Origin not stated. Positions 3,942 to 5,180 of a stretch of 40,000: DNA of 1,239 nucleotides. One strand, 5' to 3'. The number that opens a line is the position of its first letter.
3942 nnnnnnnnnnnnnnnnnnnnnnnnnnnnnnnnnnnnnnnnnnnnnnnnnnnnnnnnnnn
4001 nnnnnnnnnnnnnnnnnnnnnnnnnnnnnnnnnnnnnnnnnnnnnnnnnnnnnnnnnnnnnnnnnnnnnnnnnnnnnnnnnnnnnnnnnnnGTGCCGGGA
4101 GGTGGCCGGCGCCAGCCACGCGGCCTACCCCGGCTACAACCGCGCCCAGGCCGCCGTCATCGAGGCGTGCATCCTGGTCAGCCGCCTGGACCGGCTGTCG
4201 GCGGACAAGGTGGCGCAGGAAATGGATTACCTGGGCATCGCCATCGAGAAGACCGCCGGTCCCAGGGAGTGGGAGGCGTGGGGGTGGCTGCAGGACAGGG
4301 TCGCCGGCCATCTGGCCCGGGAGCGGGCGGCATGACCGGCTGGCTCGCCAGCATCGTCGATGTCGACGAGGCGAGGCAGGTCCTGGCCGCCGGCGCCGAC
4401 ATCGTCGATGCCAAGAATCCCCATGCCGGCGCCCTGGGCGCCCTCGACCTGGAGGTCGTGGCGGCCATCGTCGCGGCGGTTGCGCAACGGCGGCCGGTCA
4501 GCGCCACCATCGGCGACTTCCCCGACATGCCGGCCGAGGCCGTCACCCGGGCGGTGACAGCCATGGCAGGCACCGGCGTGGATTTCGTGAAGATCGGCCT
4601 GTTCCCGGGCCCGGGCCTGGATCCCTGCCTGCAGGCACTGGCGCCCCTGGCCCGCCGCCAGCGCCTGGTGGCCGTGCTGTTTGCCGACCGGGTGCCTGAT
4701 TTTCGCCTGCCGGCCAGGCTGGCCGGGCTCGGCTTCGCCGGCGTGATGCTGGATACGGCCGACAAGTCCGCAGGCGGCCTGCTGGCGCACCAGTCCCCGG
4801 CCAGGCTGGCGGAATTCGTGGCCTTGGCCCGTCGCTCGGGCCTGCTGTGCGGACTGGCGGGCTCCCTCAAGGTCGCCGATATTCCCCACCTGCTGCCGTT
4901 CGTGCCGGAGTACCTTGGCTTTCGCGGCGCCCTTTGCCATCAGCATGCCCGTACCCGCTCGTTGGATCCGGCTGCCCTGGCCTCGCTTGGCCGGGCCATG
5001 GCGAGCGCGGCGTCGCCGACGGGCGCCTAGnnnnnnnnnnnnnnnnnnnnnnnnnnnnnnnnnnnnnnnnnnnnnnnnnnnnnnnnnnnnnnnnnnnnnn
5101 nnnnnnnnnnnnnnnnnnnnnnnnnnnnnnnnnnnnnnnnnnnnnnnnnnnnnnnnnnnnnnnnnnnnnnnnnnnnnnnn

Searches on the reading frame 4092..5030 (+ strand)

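Call 11: search_protein_families(library=pfam, proteins=[window:4092-5030:+])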
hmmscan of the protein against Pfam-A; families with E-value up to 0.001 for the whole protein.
window:4092-5030:+ (312 aa): 1 family
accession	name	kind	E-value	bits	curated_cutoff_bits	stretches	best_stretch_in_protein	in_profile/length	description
PF04476.19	4HFCP_synth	-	3.9e-67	226.8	22.4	1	85-299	2-227/228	4-HFC-P synthase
